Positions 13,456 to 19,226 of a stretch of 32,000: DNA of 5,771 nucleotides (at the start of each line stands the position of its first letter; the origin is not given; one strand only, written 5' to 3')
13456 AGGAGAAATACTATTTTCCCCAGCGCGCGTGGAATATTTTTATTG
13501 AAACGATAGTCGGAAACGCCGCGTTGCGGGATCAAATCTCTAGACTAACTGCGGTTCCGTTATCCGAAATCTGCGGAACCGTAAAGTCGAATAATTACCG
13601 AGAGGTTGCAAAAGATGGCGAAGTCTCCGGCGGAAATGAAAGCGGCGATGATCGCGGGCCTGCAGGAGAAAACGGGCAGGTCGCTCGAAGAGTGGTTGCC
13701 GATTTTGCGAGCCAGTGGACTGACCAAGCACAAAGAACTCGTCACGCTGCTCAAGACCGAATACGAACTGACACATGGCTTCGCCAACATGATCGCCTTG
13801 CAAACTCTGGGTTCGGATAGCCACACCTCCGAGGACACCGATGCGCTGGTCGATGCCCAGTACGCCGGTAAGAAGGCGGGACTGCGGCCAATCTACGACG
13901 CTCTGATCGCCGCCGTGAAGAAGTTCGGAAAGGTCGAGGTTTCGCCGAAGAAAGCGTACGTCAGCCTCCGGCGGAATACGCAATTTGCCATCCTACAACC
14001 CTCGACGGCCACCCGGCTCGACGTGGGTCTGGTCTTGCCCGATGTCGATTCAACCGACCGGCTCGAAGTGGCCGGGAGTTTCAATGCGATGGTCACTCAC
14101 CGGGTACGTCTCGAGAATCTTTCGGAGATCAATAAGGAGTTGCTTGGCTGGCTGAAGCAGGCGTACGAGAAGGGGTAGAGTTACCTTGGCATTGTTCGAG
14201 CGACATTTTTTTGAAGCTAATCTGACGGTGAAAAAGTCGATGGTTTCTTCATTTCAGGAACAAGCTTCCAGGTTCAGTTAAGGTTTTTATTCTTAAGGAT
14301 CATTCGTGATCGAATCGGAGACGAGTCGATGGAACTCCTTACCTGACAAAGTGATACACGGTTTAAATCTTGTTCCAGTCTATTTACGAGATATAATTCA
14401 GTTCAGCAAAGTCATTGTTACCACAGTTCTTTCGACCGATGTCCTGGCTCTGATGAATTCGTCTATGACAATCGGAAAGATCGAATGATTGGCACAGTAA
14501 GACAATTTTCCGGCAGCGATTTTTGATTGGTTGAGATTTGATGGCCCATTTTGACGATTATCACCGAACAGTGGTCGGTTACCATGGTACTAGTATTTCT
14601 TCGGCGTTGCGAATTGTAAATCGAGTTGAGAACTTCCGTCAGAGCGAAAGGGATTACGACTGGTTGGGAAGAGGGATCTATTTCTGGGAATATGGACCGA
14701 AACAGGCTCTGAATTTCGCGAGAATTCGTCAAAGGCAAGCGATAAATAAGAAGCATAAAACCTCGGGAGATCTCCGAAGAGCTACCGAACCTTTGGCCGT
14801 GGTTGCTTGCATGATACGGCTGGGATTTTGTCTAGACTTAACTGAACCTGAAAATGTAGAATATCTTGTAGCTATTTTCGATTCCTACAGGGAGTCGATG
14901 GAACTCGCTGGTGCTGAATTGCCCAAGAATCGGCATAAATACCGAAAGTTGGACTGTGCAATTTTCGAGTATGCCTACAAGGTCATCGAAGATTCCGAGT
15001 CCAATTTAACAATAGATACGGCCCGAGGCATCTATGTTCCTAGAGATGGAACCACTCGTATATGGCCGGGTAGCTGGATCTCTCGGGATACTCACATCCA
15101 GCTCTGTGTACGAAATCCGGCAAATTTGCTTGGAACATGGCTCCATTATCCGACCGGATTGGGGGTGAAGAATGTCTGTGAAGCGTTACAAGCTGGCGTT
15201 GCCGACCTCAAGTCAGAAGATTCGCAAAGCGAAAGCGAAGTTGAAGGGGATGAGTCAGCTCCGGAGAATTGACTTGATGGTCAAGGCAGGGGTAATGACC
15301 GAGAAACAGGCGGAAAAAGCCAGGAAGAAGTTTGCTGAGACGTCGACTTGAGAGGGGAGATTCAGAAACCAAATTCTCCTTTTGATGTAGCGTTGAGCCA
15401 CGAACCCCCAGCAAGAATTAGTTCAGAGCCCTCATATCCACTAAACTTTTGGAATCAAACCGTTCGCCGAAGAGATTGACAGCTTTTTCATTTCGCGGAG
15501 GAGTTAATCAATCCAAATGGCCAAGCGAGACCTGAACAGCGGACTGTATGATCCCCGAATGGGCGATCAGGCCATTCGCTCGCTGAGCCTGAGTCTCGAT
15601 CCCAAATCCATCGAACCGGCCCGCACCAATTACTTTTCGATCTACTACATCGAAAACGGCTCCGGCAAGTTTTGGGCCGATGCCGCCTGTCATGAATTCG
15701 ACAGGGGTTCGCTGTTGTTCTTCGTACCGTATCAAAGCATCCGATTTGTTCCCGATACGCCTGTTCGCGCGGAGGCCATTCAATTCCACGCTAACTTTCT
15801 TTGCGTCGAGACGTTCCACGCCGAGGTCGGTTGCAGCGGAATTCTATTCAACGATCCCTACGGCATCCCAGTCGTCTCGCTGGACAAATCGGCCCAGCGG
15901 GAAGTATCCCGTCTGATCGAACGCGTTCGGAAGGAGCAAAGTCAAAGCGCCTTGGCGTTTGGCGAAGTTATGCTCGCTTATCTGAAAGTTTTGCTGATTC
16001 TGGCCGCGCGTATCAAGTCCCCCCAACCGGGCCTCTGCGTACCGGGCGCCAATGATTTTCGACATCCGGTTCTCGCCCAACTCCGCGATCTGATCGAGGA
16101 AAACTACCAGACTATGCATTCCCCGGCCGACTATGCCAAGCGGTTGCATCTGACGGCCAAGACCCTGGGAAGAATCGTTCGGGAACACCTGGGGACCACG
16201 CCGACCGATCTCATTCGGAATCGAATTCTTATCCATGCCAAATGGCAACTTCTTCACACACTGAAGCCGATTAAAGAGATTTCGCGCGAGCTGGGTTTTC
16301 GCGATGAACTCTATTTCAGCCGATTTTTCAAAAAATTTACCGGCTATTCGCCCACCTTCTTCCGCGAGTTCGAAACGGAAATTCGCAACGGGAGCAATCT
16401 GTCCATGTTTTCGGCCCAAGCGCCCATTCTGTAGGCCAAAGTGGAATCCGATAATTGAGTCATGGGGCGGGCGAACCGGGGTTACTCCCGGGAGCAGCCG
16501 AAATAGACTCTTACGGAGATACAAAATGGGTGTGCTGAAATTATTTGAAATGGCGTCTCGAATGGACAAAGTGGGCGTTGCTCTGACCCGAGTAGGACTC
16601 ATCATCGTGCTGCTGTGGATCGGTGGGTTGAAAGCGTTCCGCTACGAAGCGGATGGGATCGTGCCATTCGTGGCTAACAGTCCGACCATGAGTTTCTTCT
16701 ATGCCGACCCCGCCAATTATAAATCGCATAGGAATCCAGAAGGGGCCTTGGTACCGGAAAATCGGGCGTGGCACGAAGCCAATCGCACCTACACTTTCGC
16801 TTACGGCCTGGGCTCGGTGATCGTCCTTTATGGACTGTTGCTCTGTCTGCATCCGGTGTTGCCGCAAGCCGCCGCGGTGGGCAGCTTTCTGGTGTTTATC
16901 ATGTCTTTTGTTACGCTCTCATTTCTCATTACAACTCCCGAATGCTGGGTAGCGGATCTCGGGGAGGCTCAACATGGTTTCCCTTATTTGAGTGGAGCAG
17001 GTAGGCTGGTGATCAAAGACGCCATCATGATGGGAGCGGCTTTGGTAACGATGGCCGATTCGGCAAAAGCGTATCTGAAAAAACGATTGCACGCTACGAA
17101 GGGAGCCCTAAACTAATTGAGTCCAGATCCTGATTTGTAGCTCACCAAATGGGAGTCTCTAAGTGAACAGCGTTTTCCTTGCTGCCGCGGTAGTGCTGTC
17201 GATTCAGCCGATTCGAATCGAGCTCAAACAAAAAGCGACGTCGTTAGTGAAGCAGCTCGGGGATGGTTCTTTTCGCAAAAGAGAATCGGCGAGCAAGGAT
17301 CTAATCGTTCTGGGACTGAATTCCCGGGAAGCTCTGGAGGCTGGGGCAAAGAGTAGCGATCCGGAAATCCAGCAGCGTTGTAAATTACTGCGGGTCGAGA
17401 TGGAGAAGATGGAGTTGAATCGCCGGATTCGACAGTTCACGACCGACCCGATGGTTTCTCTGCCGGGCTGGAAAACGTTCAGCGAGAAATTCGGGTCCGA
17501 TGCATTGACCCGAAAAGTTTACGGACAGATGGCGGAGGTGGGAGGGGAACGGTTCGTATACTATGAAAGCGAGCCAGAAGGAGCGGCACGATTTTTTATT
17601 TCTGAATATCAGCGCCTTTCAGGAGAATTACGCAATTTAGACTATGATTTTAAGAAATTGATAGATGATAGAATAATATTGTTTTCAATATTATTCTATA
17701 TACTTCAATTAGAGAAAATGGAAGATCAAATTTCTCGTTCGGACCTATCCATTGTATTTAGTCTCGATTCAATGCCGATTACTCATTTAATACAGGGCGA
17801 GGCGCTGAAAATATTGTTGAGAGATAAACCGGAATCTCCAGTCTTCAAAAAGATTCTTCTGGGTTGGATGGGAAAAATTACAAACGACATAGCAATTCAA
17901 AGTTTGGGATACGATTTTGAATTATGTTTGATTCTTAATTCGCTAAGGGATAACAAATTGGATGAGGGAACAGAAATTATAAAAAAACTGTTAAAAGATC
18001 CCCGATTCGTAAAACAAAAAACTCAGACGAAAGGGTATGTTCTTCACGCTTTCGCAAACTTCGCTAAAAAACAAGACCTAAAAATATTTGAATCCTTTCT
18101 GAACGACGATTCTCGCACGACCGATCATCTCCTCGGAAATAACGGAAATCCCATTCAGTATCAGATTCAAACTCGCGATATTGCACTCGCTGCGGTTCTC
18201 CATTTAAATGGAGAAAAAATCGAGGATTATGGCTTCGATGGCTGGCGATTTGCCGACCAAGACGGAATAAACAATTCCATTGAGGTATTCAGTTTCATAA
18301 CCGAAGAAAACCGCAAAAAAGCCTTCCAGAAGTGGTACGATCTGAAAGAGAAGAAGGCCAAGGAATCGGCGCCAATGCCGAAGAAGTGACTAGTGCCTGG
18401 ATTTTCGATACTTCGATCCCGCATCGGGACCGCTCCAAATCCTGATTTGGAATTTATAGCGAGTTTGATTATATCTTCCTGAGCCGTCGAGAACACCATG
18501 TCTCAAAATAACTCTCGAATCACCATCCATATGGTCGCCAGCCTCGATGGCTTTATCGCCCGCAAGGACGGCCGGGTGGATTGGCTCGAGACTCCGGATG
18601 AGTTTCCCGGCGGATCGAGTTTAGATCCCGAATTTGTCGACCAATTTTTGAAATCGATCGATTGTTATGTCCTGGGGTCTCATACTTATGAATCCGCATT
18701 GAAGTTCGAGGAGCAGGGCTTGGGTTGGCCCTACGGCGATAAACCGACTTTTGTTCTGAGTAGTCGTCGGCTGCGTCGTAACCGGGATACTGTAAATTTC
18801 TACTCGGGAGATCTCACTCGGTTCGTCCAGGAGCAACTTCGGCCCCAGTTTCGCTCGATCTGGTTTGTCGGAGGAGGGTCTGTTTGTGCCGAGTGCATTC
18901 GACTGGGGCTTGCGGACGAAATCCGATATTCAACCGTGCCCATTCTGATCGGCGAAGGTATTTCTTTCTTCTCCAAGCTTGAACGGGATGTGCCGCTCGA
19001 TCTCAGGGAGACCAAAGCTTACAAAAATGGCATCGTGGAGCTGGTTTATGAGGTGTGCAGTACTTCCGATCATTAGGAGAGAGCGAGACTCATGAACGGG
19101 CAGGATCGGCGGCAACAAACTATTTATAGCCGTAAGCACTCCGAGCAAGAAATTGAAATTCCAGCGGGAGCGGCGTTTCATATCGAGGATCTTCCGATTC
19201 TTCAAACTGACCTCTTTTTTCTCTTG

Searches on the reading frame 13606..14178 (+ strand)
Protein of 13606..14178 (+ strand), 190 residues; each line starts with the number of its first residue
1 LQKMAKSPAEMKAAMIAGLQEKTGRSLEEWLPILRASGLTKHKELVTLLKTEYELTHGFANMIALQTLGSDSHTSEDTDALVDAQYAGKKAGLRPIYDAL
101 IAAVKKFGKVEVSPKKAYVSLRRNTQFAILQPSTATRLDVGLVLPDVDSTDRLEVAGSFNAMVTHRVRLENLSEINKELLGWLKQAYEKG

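Call 41: search_protein_families(library=pfam, proteins=[window:13606-14178:+], max_evalue=0.001)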
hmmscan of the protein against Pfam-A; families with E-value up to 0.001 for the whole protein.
window:13606-14178:+ (190 aa): 2 families
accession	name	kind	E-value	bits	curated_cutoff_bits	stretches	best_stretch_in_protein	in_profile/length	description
PF18899.5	DUF5655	-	3.1e-25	88.8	24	1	82-188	1-107/109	Domain of unknown function (DUF5655)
PF14117.11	DUF4287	-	9e-19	67.7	27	1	13-64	3-55/60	Domain of unknown function (DUF4287)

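Call 42: search_protein_families(library=padloc, proteins=[window:13606-14178:+], max_evalue=0.01)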
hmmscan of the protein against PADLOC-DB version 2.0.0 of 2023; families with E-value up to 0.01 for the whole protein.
window:13606-14178:+ (190 aa): 1 family
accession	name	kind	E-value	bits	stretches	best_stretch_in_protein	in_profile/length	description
PDLC04946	PDC-S18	-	9.2e-05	19.6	1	71-143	198-272/365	-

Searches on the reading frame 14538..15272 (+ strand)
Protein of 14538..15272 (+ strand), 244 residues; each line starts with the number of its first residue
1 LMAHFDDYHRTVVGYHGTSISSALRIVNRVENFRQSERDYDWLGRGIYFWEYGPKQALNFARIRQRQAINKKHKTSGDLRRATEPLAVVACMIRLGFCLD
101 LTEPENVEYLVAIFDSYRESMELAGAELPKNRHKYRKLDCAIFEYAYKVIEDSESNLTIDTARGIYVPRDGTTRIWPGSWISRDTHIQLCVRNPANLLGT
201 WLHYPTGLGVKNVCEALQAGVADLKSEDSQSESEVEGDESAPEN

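Call 38: search_protein_families(library=pfam, proteins=[window:14538-15272:+], max_evalue=10)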
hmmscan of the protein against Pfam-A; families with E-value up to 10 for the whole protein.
window:14538-15272:+ (244 aa): 1 family
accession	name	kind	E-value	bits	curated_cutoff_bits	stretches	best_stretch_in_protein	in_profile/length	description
PF09009.16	Exotox-A_cataly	-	0.00049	20.1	25.9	1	11-102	14-100/177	Exotoxin A catalytic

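Call 42: search_protein_families(library=padloc, proteins=[window:14538-15272:+], max_evalue=0.01)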
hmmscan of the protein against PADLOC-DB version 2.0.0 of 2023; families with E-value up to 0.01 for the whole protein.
window:14538-15272:+ (244 aa): 1 family
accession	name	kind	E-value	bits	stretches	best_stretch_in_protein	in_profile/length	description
PDLC04069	PD-T4-9_A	-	0.0014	16.3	1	11-65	5-59/191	-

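Call 60: search_protein_families(library=ncbifam, proteins=[window:14538-15272:+], max_evalue=0.01)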
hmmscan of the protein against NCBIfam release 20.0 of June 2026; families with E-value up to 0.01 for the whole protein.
window:14538-15272:+ (244 aa): 0 families

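Call 65: search_solved_structures(query=window:14538-15272:+, max_evalue=1)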
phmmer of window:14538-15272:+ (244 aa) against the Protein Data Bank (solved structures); distinct sequences matched with E-value up to 1: 10.
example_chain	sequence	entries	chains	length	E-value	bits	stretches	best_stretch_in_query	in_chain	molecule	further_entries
6edg_A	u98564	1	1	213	0.17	14.4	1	7-94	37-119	Exotoxin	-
3b78_B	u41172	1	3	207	0.47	13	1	10-95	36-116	Exotoxin A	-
1zm2_B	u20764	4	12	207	0.47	13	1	10-95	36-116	Exotoxin A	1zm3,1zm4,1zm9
2zit_B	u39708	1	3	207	0.47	13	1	10-95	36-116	Exotoxin A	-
3b82_B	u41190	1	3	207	0.48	13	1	10-95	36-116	Exotoxin A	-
3b8h_B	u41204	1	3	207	0.48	13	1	10-95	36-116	Exotoxin A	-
1aer_A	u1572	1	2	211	0.5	12.9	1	10-95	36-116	EXOTOXIN A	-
8trl_I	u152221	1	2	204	0.5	12.9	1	153-216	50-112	RA2.7 TCR alpha chain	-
1dma_A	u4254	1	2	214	0.51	12.9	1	11-95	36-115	EXOTOXIN A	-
1xk9_A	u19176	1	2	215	0.52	12.8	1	11-95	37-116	Exotoxin A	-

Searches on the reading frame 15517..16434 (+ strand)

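Call 41: search_protein_families(library=pfam, proteins=[window:15517-16434:+], max_evalue=0.001)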
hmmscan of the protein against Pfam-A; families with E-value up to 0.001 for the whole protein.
window:15517-16434:+ (305 aa): 3 families
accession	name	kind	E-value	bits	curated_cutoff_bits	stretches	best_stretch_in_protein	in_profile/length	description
PF12833.13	HTH_18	-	2e-22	79.7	33.6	1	206-284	1-79/80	Helix-turn-helix domain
PF00165.29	HTH_AraC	-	9.9e-08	32.4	26.6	1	250-280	9-38/42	Bacterial regulatory helix-turn-helix proteins, AraC family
PF02311.25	AraC_binding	-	0.00014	22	21.1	1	31-94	15-80/135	AraC-like ligand binding domain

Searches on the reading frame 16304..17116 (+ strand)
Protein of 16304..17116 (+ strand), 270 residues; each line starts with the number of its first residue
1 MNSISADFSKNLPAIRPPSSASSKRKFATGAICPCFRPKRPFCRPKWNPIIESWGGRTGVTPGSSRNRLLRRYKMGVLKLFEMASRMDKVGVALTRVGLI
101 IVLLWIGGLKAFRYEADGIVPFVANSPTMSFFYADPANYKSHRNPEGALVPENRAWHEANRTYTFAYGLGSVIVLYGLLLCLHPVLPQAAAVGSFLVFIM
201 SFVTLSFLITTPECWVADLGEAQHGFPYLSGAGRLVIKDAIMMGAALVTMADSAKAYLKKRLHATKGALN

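Call 41: search_protein_families(library=pfam, proteins=[window:16304-17116:+], max_evalue=0.001)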
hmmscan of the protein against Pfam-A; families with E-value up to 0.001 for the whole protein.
window:16304-17116:+ (270 aa): 1 family
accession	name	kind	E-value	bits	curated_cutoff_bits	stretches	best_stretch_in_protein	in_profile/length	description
PF04224.18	DUF417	-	2.8e-59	200.1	27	1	81-257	4-174/175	Protein of unknown function, DUF417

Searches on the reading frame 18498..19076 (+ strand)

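Call 41: search_protein_families(library=pfam, proteins=[window:18498-19076:+], max_evalue=0.001)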
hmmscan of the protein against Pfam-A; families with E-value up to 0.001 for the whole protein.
window:18498-19076:+ (192 aa): 1 family
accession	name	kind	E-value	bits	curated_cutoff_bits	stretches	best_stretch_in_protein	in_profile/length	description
PF01872.23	RibD_C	-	9e-13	48.9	24.1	1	8-180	3-196/197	RibD C-terminal domain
